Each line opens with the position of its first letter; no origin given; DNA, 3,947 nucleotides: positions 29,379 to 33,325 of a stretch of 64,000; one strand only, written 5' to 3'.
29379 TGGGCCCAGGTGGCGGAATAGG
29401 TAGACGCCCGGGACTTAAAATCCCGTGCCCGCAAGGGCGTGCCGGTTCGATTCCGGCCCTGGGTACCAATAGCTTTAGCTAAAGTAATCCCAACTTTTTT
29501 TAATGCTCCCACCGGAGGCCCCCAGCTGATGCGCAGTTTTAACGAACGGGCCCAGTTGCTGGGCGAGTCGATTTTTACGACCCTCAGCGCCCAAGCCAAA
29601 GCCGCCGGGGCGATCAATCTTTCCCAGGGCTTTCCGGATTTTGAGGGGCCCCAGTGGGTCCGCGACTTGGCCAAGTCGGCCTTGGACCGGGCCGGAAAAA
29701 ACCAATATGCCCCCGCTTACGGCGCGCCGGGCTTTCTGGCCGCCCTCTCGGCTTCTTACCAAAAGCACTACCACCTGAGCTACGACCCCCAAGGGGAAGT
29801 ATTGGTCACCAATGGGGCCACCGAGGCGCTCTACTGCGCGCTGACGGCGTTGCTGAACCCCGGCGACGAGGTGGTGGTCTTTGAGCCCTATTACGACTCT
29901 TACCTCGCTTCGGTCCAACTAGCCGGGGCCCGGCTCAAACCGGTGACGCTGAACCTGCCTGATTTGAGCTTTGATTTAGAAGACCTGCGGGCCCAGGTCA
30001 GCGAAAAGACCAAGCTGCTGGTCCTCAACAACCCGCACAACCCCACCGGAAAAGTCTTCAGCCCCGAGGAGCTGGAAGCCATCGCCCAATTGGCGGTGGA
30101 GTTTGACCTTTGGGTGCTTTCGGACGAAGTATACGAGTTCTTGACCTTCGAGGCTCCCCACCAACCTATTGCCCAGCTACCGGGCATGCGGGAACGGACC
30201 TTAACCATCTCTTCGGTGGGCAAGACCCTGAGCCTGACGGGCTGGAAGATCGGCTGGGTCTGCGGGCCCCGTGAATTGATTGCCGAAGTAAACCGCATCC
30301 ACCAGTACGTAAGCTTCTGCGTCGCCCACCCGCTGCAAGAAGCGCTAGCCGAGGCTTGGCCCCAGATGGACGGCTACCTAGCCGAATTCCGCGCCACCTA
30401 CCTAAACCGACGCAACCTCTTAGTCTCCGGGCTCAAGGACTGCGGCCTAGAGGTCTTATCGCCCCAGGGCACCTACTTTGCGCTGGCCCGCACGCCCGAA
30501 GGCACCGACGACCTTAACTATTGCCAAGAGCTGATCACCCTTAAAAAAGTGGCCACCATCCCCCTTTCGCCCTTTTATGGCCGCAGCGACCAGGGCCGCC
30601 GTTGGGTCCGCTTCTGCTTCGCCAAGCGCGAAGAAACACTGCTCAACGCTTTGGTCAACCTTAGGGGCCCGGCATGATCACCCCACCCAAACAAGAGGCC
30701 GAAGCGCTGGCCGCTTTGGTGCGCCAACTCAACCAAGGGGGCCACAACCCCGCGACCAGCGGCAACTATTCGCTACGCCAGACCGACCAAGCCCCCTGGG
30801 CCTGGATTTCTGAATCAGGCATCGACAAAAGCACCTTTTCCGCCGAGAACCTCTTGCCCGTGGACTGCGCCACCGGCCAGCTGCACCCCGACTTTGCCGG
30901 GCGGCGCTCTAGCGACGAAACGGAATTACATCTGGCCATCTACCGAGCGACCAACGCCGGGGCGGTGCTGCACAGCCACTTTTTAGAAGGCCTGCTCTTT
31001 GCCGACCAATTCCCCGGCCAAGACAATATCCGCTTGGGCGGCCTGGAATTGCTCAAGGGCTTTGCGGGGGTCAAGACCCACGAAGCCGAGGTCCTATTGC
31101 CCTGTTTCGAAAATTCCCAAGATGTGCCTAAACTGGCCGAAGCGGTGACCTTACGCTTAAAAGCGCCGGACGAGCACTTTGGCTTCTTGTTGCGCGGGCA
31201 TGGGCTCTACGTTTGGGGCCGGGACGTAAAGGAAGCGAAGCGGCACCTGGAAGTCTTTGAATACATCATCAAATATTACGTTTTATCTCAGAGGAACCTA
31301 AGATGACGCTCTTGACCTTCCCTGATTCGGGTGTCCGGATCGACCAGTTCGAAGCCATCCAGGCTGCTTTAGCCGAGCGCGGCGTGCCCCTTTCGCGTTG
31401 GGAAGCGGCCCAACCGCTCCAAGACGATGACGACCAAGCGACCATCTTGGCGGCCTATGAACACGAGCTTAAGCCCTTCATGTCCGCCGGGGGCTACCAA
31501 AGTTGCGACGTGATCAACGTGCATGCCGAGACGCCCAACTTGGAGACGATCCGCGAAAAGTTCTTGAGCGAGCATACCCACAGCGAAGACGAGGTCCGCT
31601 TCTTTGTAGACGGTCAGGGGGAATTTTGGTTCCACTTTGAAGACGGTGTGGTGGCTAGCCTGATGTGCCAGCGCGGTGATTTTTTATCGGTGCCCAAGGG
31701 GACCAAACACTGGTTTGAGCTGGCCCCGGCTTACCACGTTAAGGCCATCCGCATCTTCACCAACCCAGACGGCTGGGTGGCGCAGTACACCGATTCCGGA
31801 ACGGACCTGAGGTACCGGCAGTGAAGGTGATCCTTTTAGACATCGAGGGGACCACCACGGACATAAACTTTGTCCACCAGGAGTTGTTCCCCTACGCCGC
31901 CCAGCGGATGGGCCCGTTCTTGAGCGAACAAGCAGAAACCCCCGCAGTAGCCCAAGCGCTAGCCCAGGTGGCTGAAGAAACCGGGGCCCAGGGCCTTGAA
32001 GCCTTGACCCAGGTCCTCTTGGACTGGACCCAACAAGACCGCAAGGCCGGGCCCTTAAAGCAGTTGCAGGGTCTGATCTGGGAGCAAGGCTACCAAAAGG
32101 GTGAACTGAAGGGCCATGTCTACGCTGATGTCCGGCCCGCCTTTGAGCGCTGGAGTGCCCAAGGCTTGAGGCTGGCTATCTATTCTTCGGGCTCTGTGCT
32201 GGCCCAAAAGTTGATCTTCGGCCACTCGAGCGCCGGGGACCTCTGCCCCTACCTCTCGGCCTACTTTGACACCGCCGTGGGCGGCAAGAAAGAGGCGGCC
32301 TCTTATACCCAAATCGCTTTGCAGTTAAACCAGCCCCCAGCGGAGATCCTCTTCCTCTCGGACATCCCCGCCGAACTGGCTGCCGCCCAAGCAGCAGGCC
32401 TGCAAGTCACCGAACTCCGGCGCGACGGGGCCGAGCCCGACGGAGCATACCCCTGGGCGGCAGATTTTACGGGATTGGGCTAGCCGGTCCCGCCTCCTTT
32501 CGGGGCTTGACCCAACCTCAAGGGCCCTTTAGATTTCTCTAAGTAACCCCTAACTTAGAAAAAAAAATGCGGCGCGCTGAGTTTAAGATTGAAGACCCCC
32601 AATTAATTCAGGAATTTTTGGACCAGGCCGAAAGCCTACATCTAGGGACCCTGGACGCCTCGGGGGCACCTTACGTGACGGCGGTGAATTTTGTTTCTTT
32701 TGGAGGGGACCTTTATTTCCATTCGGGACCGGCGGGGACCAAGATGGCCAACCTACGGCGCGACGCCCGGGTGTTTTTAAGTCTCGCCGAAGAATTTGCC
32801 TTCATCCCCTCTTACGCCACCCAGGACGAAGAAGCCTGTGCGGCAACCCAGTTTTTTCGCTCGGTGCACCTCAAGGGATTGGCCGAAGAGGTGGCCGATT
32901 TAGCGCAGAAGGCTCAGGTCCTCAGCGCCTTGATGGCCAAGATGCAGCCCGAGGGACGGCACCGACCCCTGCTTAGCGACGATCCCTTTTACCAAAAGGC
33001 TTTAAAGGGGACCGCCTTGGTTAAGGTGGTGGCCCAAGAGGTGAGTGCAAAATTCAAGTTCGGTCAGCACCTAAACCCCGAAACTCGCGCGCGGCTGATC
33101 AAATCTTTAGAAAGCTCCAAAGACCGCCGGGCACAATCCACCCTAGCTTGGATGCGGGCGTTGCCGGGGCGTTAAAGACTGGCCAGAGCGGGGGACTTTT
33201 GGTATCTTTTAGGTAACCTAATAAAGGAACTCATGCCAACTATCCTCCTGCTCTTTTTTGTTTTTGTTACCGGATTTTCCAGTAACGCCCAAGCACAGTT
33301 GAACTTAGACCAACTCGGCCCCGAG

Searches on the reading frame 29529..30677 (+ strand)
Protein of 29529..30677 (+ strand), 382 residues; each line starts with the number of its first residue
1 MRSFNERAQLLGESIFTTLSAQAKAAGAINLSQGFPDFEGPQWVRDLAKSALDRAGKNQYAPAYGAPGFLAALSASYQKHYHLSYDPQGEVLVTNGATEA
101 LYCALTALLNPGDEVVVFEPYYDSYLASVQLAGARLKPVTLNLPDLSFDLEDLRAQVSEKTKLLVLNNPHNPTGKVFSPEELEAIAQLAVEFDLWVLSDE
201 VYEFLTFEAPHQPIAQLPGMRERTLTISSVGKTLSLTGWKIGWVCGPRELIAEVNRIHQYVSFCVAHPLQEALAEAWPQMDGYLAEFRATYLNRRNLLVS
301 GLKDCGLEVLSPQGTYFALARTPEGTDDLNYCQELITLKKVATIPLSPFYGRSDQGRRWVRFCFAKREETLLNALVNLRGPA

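Call 52: find_related_loci(query=window:29529-30677:+, collection=genome_contigs, flank=10000)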
Query window:29529-30677:+ (382 aa) in genome_contigs; peptide patterns used: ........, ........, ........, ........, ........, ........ (x = any residue, [..] = any of these).
598 stretches matched a pattern (row limit reached: there are more); 575 encode a relative of the query (tblastn E <= 1e-3); the best 80 are kept; 80 distinct loci.
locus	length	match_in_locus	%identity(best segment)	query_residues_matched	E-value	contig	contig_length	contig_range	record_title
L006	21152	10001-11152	58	1-378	1e-160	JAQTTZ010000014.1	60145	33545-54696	MAG: Bacteriovorax sp. isolate STB_52 NODE_1031_length_60145_cov_4.576027_Sandtown_B, whole genome shotgun sequence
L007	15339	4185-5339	57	1-379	1e-157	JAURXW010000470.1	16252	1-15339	MAG: Bacteriovorax sp. isolate E10_metabat.bin.5_sub E10_k141_70401, whole genome shotgun sequence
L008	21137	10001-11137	55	1-380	8e-151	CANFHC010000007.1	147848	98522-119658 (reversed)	MAG: Bacteriovoracaceae bacterium isolate Jr-11may16-230 genome assembly, contig: Jr-11may16-C114, whole genome shotgun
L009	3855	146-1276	58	1-378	6e-155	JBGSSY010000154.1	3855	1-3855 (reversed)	MAG: Bdellovibrionales bacterium isolate JTS-AC393 k141_3828451, whole genome shotgun sequence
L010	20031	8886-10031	50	1-380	5e-121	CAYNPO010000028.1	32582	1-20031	MAG TPA_asm: uncultured Bacteriovoracaceae bacterium isolate SRP329715_co2_38 genome assembly, contig: NODE_2866_length_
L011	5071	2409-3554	47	1-380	3e-121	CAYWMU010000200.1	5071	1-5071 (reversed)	MAG TPA_asm: uncultured Bacteriovorax sp. isolate binchicken_co173_246 genome assembly, contig: NODE_53752_length_5071_c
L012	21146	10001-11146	47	1-380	7e-119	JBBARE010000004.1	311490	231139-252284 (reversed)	MAG: Bacteriovoracaceae bacterium isolate EUL_211 ctg4-EUL_211, whole genome shotgun sequence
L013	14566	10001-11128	47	7-380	9e-119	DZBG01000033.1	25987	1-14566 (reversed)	MAG TPA_asm: Bdellovibrio sp. isolate SulCav_PC08_66_38_37_2 SulCav_PC08-66_1156_length_25987_cov_23.357898, whole genom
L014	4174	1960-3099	49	1-379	3e-120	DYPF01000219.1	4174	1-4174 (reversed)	MAG TPA_asm: Chloroherpeton thalassium isolate SulCav_GS09_5_32_15 SulCav_GS09_5_32649_length_4174_cov_9_302986, whole g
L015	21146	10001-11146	47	1-380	3e-117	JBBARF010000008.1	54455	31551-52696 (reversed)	MAG: Bacteriovoracaceae bacterium isolate EUL_212 ctg8-EUL_212, whole genome shotgun sequence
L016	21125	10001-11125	46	5-379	9e-116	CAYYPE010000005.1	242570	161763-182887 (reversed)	MAG TPA_asm: uncultured Hyphomicrobiales bacterium isolate binchicken_co58_170 genome assembly, contig: NODE_37_length_2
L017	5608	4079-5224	47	1-379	3e-114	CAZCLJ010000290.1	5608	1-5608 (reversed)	MAG TPA_asm: uncultured Hyphomicrobiales bacterium isolate SRP192927_co3_222 genome assembly, contig: NODE_42461_length_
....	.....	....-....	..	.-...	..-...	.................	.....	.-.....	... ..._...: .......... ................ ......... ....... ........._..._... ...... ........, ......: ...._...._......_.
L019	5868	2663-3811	47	1-380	5e-113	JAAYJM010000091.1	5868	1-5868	MAG: Ignavibacteria bacterium isolate AS10tlH2TH_288 134991_AS10, whole genome shotgun sequence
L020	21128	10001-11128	47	4-379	2e-112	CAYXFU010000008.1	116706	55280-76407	MAG TPA_asm: uncultured Hyphomicrobiales bacterium isolate SRP272421_co4_697 genome assembly, contig: NODE_151_length_11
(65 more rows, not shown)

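Call 76: search_protein_families(library=pfam, proteins=[window:29529-30677:+], max_evalue=0.00001)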
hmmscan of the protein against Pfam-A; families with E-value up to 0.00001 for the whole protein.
window:29529-30677:+ (382 aa): 5 families
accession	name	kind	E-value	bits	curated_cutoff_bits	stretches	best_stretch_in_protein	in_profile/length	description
PF00155.27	Aminotran_1_2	-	3.3e-64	217.8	19.7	1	29-375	4-357/361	Aminotransferase class I and II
PF00266.25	Aminotran_5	-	1.2e-08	34.8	21.5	1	88-200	61-176/371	Aminotransferase class-V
PF01041.23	DegT_DnrJ_EryC1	-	1.5e-06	28.1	19.8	1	90-199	41-145/360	DegT/DnrJ/EryC1/StrS aminotransferase family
PF01212.27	Beta_elim_lyase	-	5.7e-06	26.3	27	1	92-199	52-168/288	Beta-eliminating lyase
PF01053.26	Cys_Met_Meta_PP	-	9.4e-06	24.8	27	0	92-200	71-174/381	Cys/Met metabolism PLP-dependent enzyme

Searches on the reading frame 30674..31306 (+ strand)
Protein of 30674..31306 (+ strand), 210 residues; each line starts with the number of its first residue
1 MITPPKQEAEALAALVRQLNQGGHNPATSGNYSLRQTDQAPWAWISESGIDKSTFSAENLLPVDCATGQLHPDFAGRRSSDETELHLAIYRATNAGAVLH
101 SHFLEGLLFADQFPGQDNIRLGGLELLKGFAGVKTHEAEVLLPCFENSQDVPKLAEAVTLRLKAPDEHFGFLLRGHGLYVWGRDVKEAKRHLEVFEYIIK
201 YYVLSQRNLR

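Call 76: search_protein_families(library=pfam, proteins=[window:30674-31306:+], max_evalue=0.00001)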
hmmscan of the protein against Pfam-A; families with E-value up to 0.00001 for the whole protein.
window:30674-31306:+ (210 aa): 1 family
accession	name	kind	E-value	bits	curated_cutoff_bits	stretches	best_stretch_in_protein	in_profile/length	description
PF00596.27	Aldolase_II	-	4.1e-31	108.7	22.2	1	11-202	2-182/183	Class II Aldolase and Adducin N-terminal domain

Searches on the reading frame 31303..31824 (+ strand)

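Call 76: search_protein_families(library=pfam, proteins=[window:31303-31824:+], max_evalue=0.00001)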
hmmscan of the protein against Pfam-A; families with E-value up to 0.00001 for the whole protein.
window:31303-31824:+ (173 aa): 1 family
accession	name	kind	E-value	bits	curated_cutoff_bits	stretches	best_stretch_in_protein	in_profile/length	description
PF03079.20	ARD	-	2.4e-31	109.5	27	1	28-160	33-157/157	ARD/ARD' family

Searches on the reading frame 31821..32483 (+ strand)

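Call 76: search_protein_families(library=pfam, proteins=[window:31821-32483:+], max_evalue=0.00001)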
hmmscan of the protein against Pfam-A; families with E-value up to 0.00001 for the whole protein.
window:31821-32483:+ (220 aa): 1 family
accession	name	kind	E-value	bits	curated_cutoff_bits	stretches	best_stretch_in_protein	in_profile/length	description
PF00702.32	Hydrolase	-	4e-17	63.7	26.4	1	1-193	1-191/191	haloacid dehalogenase-like hydrolase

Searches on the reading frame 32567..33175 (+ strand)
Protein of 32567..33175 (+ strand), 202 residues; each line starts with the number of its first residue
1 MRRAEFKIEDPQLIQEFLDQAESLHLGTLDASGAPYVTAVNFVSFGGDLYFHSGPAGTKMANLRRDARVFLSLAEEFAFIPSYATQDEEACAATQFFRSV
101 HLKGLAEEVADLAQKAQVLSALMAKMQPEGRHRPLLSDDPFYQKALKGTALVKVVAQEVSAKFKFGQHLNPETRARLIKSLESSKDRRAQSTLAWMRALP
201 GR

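Call 76: search_protein_families(library=pfam, proteins=[window:32567-33175:+], max_evalue=0.00001)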
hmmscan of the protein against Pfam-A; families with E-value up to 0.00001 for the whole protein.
window:32567-33175:+ (202 aa): 3 families
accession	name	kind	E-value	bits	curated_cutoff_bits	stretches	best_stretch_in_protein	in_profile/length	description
PF12900.13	Pyridox_ox_2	-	2.1e-18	67.1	27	1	13-162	4-139/140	Pyridoxamine 5'-phosphate oxidase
PF01243.27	PNPOx_N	-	3e-14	53.9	28.1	1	14-159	5-116/120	Pyridoxamine 5'-phosphate oxidase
PF04299.18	FMN_bind_2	-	3e-08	34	22.4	1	3-148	4-158/168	Putative FMN-binding domain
